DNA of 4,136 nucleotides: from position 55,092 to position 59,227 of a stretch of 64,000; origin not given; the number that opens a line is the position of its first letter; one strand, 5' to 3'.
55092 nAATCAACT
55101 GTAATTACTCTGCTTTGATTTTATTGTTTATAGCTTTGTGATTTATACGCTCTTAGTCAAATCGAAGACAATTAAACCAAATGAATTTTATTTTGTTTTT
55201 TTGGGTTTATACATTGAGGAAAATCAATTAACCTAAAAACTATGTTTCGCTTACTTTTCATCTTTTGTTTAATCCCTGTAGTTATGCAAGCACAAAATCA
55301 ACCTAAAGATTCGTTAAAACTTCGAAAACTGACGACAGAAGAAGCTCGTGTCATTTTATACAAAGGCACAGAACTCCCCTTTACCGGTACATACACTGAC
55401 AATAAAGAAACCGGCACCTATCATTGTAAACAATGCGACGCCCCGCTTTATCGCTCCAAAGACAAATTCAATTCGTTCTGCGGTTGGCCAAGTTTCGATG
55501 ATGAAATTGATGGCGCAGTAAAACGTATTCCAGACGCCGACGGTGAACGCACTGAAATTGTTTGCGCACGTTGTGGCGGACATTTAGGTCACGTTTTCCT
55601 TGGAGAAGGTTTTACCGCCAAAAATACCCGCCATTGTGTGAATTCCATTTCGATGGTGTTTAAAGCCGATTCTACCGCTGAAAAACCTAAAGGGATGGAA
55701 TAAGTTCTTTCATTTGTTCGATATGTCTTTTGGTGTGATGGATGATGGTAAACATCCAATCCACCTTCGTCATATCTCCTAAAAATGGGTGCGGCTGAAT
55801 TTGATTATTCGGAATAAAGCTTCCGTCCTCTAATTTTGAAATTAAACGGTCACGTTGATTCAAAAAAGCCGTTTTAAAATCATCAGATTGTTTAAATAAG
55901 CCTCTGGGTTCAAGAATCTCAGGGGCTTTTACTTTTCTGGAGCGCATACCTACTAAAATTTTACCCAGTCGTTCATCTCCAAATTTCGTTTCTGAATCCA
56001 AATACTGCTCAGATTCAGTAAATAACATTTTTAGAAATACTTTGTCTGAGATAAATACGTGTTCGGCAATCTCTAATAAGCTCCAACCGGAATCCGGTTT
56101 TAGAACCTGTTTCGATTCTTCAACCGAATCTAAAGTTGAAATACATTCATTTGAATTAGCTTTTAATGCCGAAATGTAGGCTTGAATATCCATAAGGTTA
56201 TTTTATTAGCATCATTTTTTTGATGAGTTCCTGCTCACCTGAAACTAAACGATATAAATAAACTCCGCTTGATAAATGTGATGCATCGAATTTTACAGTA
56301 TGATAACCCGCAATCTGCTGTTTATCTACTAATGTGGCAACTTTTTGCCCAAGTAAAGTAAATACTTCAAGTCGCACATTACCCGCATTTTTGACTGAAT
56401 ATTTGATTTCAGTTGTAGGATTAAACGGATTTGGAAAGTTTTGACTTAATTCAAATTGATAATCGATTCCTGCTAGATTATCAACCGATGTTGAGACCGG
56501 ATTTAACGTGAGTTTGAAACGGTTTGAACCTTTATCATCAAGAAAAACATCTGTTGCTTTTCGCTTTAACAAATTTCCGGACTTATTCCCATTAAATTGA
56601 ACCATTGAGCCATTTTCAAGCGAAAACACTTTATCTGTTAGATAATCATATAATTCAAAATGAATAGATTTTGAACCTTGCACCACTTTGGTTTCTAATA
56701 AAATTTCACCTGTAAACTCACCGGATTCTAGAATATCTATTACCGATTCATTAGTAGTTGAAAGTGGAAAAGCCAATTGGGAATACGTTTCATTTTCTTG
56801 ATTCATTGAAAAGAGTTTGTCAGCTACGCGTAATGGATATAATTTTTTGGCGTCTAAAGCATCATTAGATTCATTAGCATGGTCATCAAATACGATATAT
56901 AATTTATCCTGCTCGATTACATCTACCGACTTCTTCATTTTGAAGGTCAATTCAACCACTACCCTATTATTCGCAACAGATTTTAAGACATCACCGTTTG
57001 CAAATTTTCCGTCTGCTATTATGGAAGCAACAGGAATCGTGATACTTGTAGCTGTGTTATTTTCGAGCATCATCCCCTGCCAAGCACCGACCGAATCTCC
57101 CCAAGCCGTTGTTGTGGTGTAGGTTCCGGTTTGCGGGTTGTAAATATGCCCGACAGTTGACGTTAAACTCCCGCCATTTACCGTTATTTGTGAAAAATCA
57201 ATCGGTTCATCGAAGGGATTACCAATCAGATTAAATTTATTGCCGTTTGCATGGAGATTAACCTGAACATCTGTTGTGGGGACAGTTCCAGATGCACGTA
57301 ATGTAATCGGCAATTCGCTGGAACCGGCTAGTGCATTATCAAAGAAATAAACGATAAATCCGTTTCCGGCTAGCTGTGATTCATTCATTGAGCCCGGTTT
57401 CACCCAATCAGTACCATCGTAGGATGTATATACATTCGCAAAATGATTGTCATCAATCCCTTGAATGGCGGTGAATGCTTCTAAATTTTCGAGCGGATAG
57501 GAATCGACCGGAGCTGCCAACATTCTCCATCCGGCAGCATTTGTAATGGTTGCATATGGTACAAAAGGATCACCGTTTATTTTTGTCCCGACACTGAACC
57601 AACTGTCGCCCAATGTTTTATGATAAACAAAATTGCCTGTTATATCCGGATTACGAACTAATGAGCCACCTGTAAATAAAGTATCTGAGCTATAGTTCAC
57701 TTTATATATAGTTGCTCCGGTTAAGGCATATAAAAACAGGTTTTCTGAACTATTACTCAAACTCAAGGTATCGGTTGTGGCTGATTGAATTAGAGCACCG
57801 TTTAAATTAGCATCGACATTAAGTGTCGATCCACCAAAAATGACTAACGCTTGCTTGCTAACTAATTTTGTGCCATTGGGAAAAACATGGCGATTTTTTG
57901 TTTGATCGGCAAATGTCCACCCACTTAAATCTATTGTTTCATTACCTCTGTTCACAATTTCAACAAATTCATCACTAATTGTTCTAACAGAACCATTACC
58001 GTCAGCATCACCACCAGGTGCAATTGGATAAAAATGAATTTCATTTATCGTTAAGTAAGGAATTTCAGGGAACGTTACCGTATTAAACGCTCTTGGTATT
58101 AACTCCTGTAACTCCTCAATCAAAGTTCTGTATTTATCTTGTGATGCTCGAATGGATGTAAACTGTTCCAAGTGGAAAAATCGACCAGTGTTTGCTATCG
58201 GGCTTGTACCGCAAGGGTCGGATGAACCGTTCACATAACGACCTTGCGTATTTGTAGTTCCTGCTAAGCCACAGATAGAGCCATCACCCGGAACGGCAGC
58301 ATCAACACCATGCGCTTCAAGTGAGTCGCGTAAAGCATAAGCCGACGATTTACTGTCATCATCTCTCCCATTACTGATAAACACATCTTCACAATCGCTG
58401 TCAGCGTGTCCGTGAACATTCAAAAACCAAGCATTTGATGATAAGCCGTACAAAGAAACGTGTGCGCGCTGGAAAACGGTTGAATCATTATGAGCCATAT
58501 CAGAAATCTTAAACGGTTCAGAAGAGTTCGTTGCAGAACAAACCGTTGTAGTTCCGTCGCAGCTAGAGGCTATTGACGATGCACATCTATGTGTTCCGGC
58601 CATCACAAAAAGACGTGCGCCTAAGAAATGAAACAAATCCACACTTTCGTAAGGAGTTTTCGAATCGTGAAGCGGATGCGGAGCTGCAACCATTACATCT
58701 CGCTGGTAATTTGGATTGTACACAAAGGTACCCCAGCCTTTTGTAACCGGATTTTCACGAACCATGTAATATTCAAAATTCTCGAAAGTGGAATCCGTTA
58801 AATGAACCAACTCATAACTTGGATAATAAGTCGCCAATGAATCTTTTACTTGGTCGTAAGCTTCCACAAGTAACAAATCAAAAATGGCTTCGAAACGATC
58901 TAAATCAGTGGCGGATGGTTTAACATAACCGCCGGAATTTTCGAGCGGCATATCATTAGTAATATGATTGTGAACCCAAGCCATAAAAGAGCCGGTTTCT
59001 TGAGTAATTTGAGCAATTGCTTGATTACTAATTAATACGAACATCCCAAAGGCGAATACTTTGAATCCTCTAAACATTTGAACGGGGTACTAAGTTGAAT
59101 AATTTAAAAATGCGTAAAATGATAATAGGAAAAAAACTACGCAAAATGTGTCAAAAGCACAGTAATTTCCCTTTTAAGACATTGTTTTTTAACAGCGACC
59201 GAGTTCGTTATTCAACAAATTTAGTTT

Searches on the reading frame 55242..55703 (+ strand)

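Call 55: search_protein_families(library=pfam, proteins=[window:55242-55703:+], max_evalue=0.00001)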
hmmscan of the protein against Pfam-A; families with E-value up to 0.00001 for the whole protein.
window:55242-55703:+ (153 aa): 1 family
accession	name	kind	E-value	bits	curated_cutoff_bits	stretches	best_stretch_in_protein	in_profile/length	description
PF01641.26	SelR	-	2.2e-42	144.1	24.9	1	30-141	1-115/116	SelR domain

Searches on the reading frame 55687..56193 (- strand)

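Call 55: search_protein_families(library=pfam, proteins=[window:55687-56193:-], max_evalue=0.00001)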
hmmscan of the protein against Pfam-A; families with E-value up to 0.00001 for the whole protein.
window:55687-56193:- (168 aa): 1 family
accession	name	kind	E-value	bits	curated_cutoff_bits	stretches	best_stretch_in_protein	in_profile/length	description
PF12867.12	DinB_2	-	8e-07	30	24.8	1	33-161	26-128/128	DinB superfamily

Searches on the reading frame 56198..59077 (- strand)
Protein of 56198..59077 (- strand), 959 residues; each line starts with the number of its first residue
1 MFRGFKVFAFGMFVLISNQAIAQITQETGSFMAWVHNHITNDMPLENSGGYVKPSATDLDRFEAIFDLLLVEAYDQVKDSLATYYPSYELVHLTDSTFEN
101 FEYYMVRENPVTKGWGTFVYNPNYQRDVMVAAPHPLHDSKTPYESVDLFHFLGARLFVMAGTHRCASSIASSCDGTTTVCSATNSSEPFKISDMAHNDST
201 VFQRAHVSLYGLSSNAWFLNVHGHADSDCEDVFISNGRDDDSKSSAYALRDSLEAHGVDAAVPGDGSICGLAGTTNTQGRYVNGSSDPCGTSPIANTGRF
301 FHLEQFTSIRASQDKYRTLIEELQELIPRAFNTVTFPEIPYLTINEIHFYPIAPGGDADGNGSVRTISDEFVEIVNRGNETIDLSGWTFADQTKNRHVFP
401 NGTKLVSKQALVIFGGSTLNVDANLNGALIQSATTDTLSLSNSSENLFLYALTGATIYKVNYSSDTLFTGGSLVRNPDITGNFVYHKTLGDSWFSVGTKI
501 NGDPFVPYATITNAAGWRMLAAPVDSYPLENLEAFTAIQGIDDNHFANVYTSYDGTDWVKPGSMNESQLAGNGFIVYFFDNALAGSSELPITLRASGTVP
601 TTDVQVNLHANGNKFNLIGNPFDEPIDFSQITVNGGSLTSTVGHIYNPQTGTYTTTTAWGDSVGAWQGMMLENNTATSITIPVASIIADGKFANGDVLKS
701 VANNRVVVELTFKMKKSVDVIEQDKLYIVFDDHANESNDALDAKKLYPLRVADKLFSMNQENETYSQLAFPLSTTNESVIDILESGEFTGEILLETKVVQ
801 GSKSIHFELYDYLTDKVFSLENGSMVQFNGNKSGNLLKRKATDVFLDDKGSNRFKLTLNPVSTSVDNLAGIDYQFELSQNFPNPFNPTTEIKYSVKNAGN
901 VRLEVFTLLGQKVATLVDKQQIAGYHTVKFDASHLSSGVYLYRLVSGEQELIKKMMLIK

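Call 55: search_protein_families(library=pfam, proteins=[window:56198-59077:-], max_evalue=0.00001)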
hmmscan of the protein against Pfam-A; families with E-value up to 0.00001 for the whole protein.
window:56198-59077:- (959 aa): 2 families
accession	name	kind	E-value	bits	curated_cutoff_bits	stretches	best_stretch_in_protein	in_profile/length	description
PF00932.25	LTD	-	4.5e-14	53.2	34.3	1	358-447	22-101/109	Lamin Tail Domain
PF18962.6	Por_Secre_tail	-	1.9e-10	41.3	27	1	881-956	2-74/75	Secretion system C-terminal sorting domain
